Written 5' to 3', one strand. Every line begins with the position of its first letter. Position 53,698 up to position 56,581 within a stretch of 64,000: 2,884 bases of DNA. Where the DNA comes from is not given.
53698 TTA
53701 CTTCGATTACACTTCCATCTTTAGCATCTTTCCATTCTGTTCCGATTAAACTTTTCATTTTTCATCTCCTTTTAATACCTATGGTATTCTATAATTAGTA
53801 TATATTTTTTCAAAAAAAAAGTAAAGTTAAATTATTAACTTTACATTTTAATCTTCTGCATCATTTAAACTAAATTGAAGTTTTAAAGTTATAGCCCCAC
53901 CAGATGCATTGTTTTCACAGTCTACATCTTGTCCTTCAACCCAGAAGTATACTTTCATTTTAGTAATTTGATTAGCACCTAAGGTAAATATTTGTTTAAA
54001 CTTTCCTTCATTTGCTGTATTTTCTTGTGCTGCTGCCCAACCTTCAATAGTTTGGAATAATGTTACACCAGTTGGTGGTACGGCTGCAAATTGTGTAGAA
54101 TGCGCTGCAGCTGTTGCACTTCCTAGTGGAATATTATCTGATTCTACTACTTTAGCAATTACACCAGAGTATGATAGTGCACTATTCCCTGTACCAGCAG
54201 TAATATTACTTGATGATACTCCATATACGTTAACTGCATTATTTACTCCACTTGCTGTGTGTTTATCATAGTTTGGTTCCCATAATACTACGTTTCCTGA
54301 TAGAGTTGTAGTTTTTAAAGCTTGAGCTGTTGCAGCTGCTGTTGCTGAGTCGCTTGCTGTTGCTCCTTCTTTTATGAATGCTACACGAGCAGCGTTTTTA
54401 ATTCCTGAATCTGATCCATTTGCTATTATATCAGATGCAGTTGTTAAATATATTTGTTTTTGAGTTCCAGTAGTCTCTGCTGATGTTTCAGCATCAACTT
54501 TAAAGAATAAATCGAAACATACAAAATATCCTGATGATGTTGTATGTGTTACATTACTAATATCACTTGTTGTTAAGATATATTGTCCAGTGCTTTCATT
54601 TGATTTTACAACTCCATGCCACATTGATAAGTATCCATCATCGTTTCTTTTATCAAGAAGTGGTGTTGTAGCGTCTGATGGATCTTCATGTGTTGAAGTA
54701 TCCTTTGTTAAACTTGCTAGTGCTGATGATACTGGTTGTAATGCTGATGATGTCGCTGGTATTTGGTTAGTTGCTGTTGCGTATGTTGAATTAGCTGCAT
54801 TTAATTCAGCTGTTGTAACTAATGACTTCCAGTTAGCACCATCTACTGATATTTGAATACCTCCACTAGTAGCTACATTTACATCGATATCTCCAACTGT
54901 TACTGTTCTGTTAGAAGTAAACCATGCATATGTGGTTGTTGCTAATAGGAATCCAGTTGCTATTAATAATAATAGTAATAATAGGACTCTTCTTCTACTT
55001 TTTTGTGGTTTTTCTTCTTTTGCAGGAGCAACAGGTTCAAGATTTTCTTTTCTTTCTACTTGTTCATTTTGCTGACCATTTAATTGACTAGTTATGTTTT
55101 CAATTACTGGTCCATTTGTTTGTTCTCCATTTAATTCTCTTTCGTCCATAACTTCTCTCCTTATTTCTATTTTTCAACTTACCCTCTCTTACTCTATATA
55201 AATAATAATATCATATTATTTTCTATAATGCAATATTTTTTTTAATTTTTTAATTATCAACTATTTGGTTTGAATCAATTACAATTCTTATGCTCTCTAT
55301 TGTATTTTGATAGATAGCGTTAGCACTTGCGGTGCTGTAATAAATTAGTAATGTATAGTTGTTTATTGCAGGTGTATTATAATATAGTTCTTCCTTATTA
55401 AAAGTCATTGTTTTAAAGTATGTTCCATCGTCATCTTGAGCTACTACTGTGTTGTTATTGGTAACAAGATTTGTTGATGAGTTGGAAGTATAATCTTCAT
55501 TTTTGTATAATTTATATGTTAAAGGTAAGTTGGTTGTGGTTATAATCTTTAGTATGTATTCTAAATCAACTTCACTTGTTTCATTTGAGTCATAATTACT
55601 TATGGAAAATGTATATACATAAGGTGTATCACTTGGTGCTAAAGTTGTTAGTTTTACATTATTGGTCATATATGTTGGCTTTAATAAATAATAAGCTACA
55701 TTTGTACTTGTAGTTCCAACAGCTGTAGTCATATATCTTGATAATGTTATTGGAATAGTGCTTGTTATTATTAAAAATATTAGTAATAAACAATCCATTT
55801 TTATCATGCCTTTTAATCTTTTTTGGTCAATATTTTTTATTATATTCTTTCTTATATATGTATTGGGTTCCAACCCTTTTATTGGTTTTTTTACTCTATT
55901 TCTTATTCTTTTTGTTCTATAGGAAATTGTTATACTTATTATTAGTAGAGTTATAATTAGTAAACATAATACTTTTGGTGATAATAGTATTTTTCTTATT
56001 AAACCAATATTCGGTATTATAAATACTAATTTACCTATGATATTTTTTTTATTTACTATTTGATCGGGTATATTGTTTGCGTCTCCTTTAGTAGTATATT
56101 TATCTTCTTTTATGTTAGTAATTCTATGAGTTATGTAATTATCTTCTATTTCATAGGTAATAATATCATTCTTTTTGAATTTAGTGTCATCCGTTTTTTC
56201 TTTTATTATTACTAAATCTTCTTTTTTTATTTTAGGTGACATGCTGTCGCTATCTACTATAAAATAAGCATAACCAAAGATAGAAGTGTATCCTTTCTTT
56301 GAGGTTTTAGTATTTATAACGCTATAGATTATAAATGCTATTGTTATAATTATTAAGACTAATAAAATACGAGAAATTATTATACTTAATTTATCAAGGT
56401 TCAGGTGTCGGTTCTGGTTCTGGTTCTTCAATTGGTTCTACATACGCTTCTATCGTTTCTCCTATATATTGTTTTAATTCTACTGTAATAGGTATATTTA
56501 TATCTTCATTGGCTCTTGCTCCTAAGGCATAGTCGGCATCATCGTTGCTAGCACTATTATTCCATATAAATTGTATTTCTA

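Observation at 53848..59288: Expanded tapA-sipW-tasA-like fibre locus with extra, unprecedented-looking components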

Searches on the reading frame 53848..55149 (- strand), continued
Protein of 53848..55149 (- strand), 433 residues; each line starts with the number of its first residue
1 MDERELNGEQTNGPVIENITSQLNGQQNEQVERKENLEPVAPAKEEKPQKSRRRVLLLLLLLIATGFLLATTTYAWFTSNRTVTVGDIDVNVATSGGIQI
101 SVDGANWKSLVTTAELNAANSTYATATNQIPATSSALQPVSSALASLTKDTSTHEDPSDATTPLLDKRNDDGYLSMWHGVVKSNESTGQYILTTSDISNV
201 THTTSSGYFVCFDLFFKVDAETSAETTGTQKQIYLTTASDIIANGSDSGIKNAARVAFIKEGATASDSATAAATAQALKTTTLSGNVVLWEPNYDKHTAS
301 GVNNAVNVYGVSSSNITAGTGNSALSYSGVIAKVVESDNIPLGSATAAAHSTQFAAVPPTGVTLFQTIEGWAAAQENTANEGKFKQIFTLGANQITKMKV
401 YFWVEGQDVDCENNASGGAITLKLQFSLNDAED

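Call 34: find_related_loci(query=A1, collection=genome_contigs, flank=10000)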
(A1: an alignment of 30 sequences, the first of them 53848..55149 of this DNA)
Query A1 (433 aa) in genome_contigs; peptide patterns used: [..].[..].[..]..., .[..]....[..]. (x = any residue, [..] = any of these).
411 stretches matched a pattern; 393 encode a relative of the query (tblastn E <= 1e-3); the best 80 are kept; 80 distinct loci.
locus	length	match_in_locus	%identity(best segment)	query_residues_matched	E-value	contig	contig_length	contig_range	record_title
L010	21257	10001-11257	77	1-429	0e+0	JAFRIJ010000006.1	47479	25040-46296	MAG: Bacilli bacterium isolate RGIG2497 Goat_Jejunum-3__c101121, whole genome shotgun sequence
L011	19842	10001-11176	45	15-432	3e-98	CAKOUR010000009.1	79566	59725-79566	MAG: uncultured Bacilli bacterium isolate REFINED_METABAT215_TOP10_CONTIGS_1500_ASSEMBLY_K77_MERGED__Hadza_PheChl_Fiber-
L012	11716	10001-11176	45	15-432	9e-98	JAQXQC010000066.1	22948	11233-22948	MAG: Bacilli bacterium isolate SUG1421 k141_3040625, whole genome shotgun sequence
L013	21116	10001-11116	46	32-432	2e-95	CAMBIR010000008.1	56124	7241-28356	MAG: uncultured Firmicutes bacterium isolate SRR17382103_bin.30_metaWRAP_v1.3_MAG genome assembly, contig: ERZ10544652.2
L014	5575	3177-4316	47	26-433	2e-93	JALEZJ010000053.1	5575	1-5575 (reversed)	MAG: Erysipelotrichaceae bacterium isolate SUG474 k141_3333637, whole genome shotgun sequence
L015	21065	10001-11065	48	49-432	2e-93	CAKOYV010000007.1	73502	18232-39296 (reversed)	MAG: uncultured Bacilli bacterium isolate REFINED_METABAT215_TOP10_CONTIGS_1500_ASSEMBLY_K77_MERGED__Hadza_MoBio_hadza-A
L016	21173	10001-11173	44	4-429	1e-89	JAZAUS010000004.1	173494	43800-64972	MAG: Bacilli bacterium isolate R95_purified_bin52 k141_795275_length_173494_cov_25.1811, whole genome shotgun sequence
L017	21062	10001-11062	47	40-429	1e-88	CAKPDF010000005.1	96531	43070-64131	MAG: uncultured Bacilli bacterium isolate REFINED_METABAT215_TOP10_CONTIGS_1500_ASSEMBLY_K77_MERGED__Hadza_MoBio_hadza-E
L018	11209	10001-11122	42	28-427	3e-82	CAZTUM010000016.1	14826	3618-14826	MAG TPA_asm: uncultured Muribaculaceae bacterium isolate SRP225648_co1_84 genome assembly, contig: NODE_10123_length_148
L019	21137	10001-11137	42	35-427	3e-81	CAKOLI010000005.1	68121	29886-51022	MAG: uncultured Bacilli bacterium isolate REFINED_METABAT215_TOP10_CONTIGS_1500_ASSEMBLY_K77_MERGED__Hadza_MoBio_hadza-A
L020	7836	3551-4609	43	40-427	4e-78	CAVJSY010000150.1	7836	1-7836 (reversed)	Oribacterium sp. isolate G02624-L1_cleanbin_000032 genome assembly, contig: Spades_G02624-L1_contig_3411, whole genome s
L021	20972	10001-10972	40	49-427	6e-77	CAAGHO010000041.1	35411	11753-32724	MAG TPA_asm: Bacilli bacterium, isolate HGM10839, WGS project CAAGHO010000000 data, contig: SRS476276_12_k119_159938, wh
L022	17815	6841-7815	42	52-427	2e-76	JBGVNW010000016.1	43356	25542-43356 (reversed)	MAG: Bacilli bacterium isolate fecal_MAG_225 fecal_MAG_225_contig_0016, whole genome shotgun sequence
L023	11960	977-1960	42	50-431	2e-76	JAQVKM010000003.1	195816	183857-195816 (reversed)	MAG: Bacilli bacterium isolate STE_87 NODE_77_length_195816_cov_6.376603_Sandtown_E, whole genome shotgun sequence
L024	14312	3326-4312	41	44-427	5e-76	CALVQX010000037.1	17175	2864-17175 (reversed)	MAG: uncultured Bacilli bacterium isolate E07__bin200 genome assembly, contig: E07__k127_489617, whole genome shotgun se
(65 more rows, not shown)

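Call 62: search_protein_families(library=pfam, proteins=[L024:6267-7529:+, L024:7544-14311:+, L006:11087-11569:+, L006:11566-12489:+, L006:12501-13481:+, L006:13493-15022:+], max_evalue=0.1)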
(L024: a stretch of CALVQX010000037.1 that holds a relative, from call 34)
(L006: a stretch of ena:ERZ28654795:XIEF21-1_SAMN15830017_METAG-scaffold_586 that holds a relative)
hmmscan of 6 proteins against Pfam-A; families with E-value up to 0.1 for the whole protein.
L024:6267-7529:+ (420 aa): 2 families
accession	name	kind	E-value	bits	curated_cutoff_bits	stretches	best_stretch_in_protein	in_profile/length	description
PF10502.14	Peptidase_S26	-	0.019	15.3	22.9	1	43-100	18-77/168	Signal peptidase, peptidase S26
PF00717.28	Peptidase_S24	-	0.051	13.7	23.3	1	51-103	38-88/116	Peptidase S24-like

L024:7544-14311:+ (2256 aa): 0 families

L006:11087-11569:+ (160 aa): 1 family
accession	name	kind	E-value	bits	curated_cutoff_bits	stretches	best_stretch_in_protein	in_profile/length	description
PF01878.24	EVE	-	0.0044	17.5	23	1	59-100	36-75/145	EVE domain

L006:11566-12489:+ (307 aa): 0 families

L006:12501-13481:+ (326 aa): 0 families

L006:13493-15022:+ (509 aa): 5 families
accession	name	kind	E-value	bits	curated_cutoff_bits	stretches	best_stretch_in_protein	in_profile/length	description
PF00771.25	FHIPEP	-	0.0078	15.2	29.1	1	50-220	253-395/657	FHIPEP family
PF20720.3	nSTAND3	-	0.015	15.4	27.2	1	197-231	2-36/155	Novel STAND NTPase 3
PF25201.1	nSTAND6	-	0.037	14.5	27.7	1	195-234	1-40/148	Novel STAND NTPase 6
PF02562.22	PhoH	-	0.077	12.9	27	0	202-233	9-40/205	PhoH-like protein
PF02367.23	TsaE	-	0.085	13.3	26.6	0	204-244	13-53/128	Threonylcarbamoyl adenosine biosynthesis protein TsaE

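Call 98: find_related_loci(query=A1, collection=viral_contigs, flank=5000)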
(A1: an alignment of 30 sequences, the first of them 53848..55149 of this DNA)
Query A1 (433 aa) in viral_contigs; peptide patterns used: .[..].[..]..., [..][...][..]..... (x = any residue, [..] = any of these).
12 stretches matched a pattern; 2 encode a relative of the query (tblastn E <= 1e-3); 2 distinct loci.
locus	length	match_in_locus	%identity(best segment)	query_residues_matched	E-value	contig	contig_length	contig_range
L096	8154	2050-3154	38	69-429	5e-58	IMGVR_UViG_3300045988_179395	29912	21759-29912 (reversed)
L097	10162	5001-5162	35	49-102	1e-6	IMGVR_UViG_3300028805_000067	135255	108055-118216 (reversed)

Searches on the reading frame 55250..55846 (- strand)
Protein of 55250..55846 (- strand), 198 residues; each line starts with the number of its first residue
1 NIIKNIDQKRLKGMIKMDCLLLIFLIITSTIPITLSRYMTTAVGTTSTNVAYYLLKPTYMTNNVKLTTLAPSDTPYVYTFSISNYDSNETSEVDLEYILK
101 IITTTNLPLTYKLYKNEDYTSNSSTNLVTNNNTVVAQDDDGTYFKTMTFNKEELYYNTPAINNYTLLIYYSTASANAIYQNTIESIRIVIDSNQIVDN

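Call 72: search_protein_families(library=pfam, alignment_id=A5, max_evalue=1)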
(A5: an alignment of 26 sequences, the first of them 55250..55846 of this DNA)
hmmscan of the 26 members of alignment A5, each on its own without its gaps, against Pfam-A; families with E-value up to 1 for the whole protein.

A. member 1, window:55250-55846:- (198 aa): 0 families

B. families by the number of members that match (of 26 scanned): 21 families
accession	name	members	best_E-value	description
PF23265.1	Ig-like_KY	3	0.00053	KY-like, immunoglobulin-like domain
PF20781.2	TssR_C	1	0.0073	TssR C-terminal domain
PF24619.1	Ig_SibA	1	0.0076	SibA-like, immunoglobulin-like domain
PF17415.7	NigD_C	1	0.015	NigD-like C-terminal beta sandwich domain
PF10209.14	DUF2340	1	0.019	Uncharacterized conserved protein (DUF2340)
PF17158.10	MASE4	1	0.02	Membrane-associated sensor, integral membrane domain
PF21426.3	GBS104-like_Ig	1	0.043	Tip pilin GBS104-like, Ig-like domain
PF21125.3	MPN_2A_DUB_like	1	0.052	BRCA1-A complex subunit Abraxas 1 MPN domain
PF02453.23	Reticulon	1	0.053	Reticulon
PF15957.10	Comm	1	0.065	Commissureless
PF07686.23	V-set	1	0.069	Immunoglobulin V-set domain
PF21199.3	LAMININ_IV_B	1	0.07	Laminin IV type B domain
PF10794.15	DUF2606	1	0.082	Protein of unknown function (DUF2606)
PF24280.2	HVO_A0563_N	1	0.087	HVO_A0563, N-terminal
PF12911.12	OppC_N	1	0.092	N-terminal TM domain of oligopeptide transport permease C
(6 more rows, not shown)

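Call 73: search_solved_structures(query=A5, max_evalue=10, show_alignments=3)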
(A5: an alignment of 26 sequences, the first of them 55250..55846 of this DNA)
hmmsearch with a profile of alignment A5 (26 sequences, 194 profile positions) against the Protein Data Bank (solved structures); distinct sequences matched with E-value up to 10: 0.

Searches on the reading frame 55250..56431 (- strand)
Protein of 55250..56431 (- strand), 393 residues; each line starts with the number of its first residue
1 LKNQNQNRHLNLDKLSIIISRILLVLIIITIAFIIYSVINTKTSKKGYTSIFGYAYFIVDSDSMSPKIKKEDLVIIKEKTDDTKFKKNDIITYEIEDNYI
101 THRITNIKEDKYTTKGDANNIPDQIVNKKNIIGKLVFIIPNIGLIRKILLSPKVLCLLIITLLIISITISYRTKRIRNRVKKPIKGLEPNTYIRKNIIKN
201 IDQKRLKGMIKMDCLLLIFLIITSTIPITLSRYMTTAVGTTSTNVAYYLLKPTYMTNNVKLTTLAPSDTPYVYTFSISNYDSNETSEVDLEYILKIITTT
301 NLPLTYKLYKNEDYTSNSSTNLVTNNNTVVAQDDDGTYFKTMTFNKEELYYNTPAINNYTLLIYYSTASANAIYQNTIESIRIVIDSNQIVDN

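Call 3: search_protein_families(library=pfam, proteins=[window:55250-56431:-], max_evalue=1)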
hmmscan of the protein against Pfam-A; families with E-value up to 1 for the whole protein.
window:55250-56431:- (393 aa): 5 families
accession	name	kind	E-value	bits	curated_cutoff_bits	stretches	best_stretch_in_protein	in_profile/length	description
PF00717.28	Peptidase_S24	-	3.3e-07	30.5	23.3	1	56-136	37-116/116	Peptidase S24-like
PF12273.13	RCR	-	0.0055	17.9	27.8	0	24-66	7-45/117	Chitin synthesis regulation, resistance to Congo red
PF14584.11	DUF4446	-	0.021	15.3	27.4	0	154-203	5-53/150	Protein of unknown function (DUF4446)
PF05251.17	Ost5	-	0.27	12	27.4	0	24-51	17-44/73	Oligosaccharyltransferase subunit 5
PF10066.14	DUF2304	-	0.48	11.2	25.5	0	20-55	3-38/106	Uncharacterized conserved protein (DUF2304)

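Call 4: search_protein_families(library=ncbifam, proteins=[window:55250-56431:-], max_evalue=1)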
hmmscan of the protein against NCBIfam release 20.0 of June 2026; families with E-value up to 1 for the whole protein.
window:55250-56431:- (393 aa): 4 families
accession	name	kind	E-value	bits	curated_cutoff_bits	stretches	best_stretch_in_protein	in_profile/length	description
NF046067.1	SigPepSipWBacil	equivalog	1.1e-25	90.4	190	1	18-171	3-167/189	signal peptidase I SipW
TIGR02228.1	sigpep_I_arch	equivalog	2.3e-24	86.1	51.85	1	19-170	3-154/158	signal peptidase I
TIGR02227.1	sigpep_I_bact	equivalog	9.9e-05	22.3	47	1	50-129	16-99/162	signal peptidase I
TIGR02754.1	sod_Ni_protease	equivalog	0.0045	17.4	63.25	1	59-120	3-68/90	nickel-type superoxide dismutase maturation protease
